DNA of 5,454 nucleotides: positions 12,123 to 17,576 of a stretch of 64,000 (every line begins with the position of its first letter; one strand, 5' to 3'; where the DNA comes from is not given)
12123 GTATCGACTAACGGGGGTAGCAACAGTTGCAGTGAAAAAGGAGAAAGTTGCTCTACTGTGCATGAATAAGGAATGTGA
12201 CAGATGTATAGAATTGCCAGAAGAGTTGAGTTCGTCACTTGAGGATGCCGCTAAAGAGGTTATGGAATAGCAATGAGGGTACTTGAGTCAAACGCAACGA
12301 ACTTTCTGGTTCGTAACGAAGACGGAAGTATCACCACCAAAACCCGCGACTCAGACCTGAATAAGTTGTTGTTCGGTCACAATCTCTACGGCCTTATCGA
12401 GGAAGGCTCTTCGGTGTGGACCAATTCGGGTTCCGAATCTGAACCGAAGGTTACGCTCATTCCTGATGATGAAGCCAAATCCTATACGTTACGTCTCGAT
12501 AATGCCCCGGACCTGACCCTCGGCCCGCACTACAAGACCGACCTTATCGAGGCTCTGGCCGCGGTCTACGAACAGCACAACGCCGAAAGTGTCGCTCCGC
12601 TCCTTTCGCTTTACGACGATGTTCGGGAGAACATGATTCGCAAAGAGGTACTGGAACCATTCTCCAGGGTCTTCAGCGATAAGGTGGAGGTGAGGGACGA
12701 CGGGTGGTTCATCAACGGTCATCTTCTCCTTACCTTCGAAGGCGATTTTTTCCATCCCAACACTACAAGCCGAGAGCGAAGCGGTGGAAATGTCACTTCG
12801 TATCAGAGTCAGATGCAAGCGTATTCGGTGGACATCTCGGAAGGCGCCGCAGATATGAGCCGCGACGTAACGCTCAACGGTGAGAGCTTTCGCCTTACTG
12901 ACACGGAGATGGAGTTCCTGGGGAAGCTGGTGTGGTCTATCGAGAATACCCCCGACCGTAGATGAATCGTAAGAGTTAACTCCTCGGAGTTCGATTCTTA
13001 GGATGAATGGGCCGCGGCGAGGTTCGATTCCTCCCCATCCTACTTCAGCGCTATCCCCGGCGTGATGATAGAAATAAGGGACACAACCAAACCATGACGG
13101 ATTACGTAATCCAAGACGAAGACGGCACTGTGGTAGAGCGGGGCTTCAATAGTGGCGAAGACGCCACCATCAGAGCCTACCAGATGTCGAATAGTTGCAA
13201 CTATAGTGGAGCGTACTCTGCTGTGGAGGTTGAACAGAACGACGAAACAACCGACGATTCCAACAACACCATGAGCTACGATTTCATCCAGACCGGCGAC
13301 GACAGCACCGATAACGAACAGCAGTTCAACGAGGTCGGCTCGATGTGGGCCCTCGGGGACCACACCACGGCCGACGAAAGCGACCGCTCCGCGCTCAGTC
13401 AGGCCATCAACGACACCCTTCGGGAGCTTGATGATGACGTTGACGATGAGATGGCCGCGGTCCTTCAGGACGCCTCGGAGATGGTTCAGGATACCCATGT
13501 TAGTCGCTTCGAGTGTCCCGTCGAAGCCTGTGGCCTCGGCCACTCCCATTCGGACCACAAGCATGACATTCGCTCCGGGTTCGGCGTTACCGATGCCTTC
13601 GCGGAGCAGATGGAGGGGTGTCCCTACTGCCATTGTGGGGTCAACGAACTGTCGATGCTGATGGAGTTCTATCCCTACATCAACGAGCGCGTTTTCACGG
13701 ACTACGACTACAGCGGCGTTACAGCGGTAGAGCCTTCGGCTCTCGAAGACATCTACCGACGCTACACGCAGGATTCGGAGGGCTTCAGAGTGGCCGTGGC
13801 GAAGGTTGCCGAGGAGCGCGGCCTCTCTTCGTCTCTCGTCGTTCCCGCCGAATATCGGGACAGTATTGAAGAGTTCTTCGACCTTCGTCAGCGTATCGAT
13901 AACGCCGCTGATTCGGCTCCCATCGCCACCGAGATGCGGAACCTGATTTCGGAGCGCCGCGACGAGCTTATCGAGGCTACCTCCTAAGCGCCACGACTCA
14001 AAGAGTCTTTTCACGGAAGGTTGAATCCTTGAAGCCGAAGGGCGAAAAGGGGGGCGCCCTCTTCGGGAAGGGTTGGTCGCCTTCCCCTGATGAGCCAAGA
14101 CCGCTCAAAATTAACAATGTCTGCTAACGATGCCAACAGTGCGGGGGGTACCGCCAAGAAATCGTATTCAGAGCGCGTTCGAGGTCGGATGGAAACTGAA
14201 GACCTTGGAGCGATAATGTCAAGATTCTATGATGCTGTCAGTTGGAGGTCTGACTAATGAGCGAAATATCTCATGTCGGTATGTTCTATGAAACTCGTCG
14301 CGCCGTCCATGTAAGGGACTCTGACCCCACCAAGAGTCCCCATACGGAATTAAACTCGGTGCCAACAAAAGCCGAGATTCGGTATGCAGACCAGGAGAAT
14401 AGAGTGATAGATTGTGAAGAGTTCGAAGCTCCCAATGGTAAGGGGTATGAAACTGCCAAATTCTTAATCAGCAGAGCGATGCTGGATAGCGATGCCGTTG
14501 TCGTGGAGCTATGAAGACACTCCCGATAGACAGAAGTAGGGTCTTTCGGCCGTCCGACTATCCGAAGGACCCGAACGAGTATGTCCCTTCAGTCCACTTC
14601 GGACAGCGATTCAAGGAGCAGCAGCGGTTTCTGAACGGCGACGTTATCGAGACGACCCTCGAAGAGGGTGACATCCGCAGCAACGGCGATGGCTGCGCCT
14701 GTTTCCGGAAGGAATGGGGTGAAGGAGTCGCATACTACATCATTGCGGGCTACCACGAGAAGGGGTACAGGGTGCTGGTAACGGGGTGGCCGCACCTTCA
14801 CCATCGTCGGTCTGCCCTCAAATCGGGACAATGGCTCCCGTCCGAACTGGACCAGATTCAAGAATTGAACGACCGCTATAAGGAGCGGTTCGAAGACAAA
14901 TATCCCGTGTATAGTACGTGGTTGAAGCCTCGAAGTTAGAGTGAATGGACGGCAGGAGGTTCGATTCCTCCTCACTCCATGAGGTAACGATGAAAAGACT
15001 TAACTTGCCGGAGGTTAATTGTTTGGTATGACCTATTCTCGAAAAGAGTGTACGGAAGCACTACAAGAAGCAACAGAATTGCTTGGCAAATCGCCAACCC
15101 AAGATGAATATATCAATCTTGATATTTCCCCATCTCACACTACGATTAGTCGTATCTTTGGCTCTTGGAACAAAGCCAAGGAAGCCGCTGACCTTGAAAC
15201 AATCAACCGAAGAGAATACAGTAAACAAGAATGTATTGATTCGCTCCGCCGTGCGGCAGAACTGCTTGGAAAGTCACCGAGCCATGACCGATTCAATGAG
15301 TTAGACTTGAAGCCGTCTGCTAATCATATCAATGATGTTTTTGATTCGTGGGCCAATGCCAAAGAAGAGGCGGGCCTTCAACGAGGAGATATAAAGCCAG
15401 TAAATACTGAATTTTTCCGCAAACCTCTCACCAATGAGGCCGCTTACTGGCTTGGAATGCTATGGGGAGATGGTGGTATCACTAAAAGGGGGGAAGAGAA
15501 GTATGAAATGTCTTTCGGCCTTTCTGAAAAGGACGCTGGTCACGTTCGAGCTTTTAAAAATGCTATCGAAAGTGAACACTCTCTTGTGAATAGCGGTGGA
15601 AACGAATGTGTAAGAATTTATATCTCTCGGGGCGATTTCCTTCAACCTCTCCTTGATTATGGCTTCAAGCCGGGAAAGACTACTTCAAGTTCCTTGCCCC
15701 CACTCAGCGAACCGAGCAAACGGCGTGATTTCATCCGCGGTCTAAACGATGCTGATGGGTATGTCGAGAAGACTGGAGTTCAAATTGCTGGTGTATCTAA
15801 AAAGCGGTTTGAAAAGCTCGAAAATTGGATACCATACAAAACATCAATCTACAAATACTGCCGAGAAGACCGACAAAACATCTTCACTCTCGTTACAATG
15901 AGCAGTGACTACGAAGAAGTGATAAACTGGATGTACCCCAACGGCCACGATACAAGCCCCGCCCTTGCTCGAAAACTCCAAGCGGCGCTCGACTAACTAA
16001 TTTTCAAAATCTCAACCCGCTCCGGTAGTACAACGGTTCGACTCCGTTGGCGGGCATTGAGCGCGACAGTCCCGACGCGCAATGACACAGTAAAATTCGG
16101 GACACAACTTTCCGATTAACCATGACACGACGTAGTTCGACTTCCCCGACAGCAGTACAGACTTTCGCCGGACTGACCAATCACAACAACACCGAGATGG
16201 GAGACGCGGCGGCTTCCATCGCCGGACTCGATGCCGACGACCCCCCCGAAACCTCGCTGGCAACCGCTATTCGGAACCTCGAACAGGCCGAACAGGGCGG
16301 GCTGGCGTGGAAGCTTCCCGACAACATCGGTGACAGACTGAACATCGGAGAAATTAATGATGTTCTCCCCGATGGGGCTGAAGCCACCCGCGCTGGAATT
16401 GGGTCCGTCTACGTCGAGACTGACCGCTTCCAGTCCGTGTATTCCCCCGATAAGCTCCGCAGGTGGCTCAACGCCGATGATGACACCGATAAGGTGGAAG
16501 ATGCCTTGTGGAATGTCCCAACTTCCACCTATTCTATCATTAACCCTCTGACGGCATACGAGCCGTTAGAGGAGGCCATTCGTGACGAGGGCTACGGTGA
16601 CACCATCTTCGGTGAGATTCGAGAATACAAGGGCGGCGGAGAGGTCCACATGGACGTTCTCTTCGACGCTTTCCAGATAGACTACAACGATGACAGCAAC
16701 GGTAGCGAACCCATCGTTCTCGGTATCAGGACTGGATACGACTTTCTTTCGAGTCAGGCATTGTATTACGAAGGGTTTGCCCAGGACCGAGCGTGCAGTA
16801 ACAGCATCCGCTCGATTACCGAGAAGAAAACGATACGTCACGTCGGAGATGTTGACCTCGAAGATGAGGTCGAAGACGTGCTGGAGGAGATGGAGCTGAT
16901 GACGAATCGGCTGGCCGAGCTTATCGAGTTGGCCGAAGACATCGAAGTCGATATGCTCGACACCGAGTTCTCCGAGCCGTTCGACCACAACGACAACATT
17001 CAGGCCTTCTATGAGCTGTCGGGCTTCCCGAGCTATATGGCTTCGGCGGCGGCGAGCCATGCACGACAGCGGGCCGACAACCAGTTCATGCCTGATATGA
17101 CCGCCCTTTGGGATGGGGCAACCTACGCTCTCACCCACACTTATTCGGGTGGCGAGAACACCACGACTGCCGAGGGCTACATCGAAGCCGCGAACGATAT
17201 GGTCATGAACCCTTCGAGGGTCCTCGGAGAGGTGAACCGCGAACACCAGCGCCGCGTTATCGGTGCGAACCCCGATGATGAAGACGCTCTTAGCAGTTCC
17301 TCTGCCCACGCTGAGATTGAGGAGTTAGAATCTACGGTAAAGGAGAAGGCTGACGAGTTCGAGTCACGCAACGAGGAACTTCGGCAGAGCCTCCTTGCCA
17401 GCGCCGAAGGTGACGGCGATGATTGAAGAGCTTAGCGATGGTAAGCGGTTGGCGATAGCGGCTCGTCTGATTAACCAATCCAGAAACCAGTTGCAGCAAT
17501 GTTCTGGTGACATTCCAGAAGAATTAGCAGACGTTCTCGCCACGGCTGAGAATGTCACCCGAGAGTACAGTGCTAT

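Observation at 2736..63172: DNA word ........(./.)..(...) is about ten-fold over-represented on both strands, inside genes and between them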

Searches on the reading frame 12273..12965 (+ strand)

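Call 37: search_protein_families(library=pfam, max_evalue=0.01, proteins=[window:12273-12965:+])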
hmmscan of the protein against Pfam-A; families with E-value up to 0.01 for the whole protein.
window:12273-12965:+ (230 aa): 0 families

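Call 51: search_protein_families(library=phrogs, max_evalue=0.001, proteins=[window:12273-12965:+])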
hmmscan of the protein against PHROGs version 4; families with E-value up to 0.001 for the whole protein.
window:12273-12965:+ (230 aa): 1 family
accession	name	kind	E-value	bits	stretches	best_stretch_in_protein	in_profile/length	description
phrog_21685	-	unknown function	4.4e-42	145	1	6-227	16-235/260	-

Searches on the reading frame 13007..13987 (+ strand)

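Call 37: search_protein_families(library=pfam, max_evalue=0.01, proteins=[window:13007-13987:+])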
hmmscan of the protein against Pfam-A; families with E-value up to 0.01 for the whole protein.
window:13007-13987:+ (326 aa): 0 families

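Call 51: search_protein_families(library=phrogs, max_evalue=0.001, proteins=[window:13007-13987:+])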
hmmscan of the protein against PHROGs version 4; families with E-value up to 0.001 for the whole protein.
window:13007-13987:+ (326 aa): 1 family
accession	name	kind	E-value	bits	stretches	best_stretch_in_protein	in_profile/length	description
phrog_30610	-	unknown function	4.1e-44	152.3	1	66-324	57-299/302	-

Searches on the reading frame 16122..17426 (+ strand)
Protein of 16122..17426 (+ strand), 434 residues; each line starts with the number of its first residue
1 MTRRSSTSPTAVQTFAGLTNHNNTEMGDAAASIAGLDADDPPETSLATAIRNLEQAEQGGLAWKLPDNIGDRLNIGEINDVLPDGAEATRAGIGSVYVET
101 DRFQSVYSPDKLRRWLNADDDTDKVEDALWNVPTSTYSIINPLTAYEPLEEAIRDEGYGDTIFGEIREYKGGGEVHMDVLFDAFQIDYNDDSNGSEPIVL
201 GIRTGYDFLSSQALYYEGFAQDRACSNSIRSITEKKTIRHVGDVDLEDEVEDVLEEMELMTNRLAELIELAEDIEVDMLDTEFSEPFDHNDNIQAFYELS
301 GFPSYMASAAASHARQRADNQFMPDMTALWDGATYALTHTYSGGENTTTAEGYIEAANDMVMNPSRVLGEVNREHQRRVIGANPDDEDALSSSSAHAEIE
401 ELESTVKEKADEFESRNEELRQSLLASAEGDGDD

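Call 9: search_protein_families(library=pfam, proteins=[window:16122-17426:+])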
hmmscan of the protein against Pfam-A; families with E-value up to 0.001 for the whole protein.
window:16122-17426:+ (434 aa): 0 families

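Call 51: search_protein_families(library=phrogs, max_evalue=0.001, proteins=[window:16122-17426:+])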
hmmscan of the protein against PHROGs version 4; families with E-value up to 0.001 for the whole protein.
window:16122-17426:+ (434 aa): 1 family
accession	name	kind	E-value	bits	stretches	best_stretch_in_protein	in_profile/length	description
phrog_13083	-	unknown function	1.6e-116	390.9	1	6-425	2-416/420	-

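Call 54: search_protein_families(library=ncbifam, max_evalue=0.1, proteins=[window:16122-17426:+])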
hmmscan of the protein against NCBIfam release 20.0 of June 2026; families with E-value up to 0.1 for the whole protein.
window:16122-17426:+ (434 aa): 0 families
